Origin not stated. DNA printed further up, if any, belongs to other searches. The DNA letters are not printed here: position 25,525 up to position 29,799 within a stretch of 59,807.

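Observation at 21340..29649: Tandem pair of giant cyclase / STAND-NTPase / TPR proteins, a candidate sensor-effector or defence-like module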

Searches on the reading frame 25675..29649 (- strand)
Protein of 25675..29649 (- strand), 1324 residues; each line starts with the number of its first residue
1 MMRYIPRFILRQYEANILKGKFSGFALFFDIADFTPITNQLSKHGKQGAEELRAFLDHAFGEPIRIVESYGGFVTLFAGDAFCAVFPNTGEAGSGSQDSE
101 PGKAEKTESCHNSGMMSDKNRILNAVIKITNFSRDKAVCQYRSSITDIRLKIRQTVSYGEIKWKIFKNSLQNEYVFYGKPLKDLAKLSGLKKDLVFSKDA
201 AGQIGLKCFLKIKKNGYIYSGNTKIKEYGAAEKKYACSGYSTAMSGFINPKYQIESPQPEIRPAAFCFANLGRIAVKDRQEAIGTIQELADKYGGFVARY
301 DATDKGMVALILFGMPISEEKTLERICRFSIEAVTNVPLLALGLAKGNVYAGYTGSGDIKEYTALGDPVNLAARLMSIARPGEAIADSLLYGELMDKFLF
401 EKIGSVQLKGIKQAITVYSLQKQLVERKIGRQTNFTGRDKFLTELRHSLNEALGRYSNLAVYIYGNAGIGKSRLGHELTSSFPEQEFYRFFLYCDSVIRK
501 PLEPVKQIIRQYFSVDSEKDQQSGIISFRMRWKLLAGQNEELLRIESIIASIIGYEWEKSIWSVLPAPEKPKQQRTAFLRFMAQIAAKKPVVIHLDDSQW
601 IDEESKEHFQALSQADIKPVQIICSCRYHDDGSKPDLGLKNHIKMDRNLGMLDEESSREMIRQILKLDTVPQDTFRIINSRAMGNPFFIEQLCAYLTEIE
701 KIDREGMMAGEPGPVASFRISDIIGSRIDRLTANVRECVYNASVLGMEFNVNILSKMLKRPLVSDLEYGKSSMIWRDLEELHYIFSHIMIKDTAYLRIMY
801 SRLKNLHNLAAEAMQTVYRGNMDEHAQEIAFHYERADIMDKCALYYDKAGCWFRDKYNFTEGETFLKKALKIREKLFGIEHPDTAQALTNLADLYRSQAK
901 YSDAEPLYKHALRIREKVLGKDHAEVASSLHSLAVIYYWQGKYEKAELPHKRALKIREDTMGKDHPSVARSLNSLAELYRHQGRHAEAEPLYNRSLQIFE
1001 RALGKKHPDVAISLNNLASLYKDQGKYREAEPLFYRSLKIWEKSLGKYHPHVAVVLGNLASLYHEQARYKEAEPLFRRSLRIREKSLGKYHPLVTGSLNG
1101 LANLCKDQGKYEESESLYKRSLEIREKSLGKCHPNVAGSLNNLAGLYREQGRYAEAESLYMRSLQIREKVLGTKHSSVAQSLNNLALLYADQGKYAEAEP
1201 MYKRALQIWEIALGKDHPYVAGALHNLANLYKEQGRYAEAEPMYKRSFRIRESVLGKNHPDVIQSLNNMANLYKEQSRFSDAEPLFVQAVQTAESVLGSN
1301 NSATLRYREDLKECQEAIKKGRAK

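Call 5: search_protein_families(library=pfam, proteins=[window:25675-29649:-], max_evalue=0.01)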
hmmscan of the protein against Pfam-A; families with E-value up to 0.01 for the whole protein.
window:25675-29649:- (1324 aa): 25 families
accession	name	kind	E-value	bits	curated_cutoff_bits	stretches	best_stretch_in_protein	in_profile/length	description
PF13374.12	TPR_10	-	1.5e-138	447.9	27.5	11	1178-1219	1-42/42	Tetratricopeptide repeat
PF13424.12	TPR_12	-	2.5e-125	409.3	30.1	8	1178-1253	2-77/77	Tetratricopeptide repeat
PF24885.1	TPR_NPHP3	-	3.1e-106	354.6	100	5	814-958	74-214/239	Nephrocystin-3 TPR domain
PF00515.34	TPR_1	-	7.9e-55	181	27.8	9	1179-1208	1-30/34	Tetratricopeptide repeat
PF13176.12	TPR_7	-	4.8e-51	166.9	27.9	6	1223-1247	1-25/36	Tetratricopeptide repeat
PF07719.23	TPR_2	-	1.3e-36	122.1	27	4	1179-1208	1-30/34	Tetratricopeptide repeat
PF13181.12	TPR_8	-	1.9e-36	121.6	25.7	3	1179-1208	1-30/34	Tetratricopeptide repeat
PF17874.7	TPR_MalT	-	2.2e-26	93.4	45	4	973-1123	44-189/336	MalT-like TPR region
PF13431.12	TPR_17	-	7.8e-25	85.5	24.4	1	1131-1157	7-33/34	Tetratricopeptide repeat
PF13432.12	TPR_16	-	1.2e-23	83.6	32.7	2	963-998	25-60/65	Tetratricopeptide repeat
PF14559.12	TPR_19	-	2.9e-20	72.8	25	2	1190-1245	2-49/68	Tetratricopeptide repeat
PF13428.12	TPR_14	-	4.3e-19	67.5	23.5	0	973-999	5-31/44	Tetratricopeptide repeat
PF13191.12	AAA_16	-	9e-17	62.5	32.6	1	435-615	2-158/167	AAA ATPase domain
PF07721.20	TPR_4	-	1.8e-16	59.4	27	0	970-992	2-24/26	Tetratricopeptide repeat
PF23938.1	DUF7273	-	2.7e-06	27.9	31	0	969-1000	13-44/65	Domain of unknown function (DUF7273)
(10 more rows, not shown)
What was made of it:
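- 25678..27072 (-): Gene 2 TPR region: about 10.7 highly regular 42-aa TPR_10/NPHP3/kinesin-light-chain-like units. TPR_10 at 448 bits in 11 stretches and TPR_NPHP3 at 355 bits (call 5).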

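Call 6: search_protein_families(library=padloc, proteins=[window:25675-29649:-], max_evalue=0.01)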
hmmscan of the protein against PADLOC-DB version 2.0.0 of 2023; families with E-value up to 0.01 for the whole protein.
window:25675-29649:- (1324 aa): 6 families
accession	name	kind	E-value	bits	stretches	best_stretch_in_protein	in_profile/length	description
PDLC01169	TPR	-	7.2e-20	69.4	3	957-1082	96-217/252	TPR repeats containing protein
PDLC02367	PycC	-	1.6e-05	22.4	1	21-89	41-103/226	-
PDLC01101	PrimPol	-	4.8e-05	20.2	0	1257-1313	61-116/490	adaptation polymerase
PDLC04479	PDC-M16B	-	0.00014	19.2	0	880-972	256-352/490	-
PDLC00734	PycC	-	0.0004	17.6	1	340-374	285-319/374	Pycsar cyclase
PDLC00766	PycC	-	0.0019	15.7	0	23-86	43-100/232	Pycsar cyclase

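Call 7: search_protein_families(library=ncbifam, proteins=[window:25675-29649:-], max_evalue=0.01)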
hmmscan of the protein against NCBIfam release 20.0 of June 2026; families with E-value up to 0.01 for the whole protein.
window:25675-29649:- (1324 aa): 17 families
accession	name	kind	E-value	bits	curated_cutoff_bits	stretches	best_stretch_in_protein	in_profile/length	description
NF040586.1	FxSxx_TPR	equivalog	5.8e-70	236.8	300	3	861-1093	532-767/830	FxSxx-COOH system tetratricopeptide repeat protein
TIGR03903.1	TOMM_kin_cyc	equivalog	1.6e-36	125.6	705.75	1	287-1005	326-1052/1267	TOMM system kinase/cyclase fusion protein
NF053520.1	HK_Porph_FimS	equivalog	8.2e-24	83.8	600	3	927-1079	124-270/618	sensor histidine kinase FimS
NF053617.1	SARPRegAfsRStmc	equivalog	4.1e-18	64.8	1430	2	1059-1259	742-934/986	SARP-family global regulator AfsR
TIGR02917.1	PEP_TPR_lipo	equivalog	3.2e-16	58.4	312.2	1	1043-1207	693-831/899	XrtA/PEP-CTERM system TPR-repeat protein PrsT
NF041717.1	HaaA_phane_TPR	equivalog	2.2e-15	55.9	1125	2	884-1124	631-861/882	cyclophane-containing RiPP biosynthesis TPR protein HaaT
TIGR02521.1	type_IV_pilW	equivalog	5.4e-15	55.6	154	2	921-1121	25-195/234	type IV pilus biogenesis/stability protein PilW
NF033920.0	C39_PA2778_fam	equivalog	5.9e-12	45.5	150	0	1142-1208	195-253/255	PA2778 family cysteine peptidase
NF033762.1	social_mot_Tgl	equivalog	9.6e-12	44.8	225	0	1188-1247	75-126/252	social motility TPR repeat lipoprotein Tgl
NF002725.1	PRK02603.1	equivalog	1.7e-10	41.2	143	3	1149-1241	47-126/173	photosystem I assembly protein Ycf3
TIGR00540.1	TPR_hemY_coli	hypoth_equivalog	8.4e-10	38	142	1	1027-1120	303-384/385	heme biosynthesis-associated TPR protein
NF008756.0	PRK11788.1-4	equivalog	1.1e-08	34.6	474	0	1140-1249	176-277/389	lipopolysaccharide assembly protein LapB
NF033161.1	lipo_LipL41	equivalog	8.3e-06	25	400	0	1198-1252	279-333/358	lipoprotein LipL41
NF033758.1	gliding_GltE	equivalog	4.4e-05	22.6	225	1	1120-1209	69-150/411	adventurous gliding motility TPR repeat lipoprotein GltE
TIGR02928.1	TIGR02928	subfamily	0.0016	17.4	181.3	1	434-480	16-62/366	orc1/cdc6 family replication initiation protein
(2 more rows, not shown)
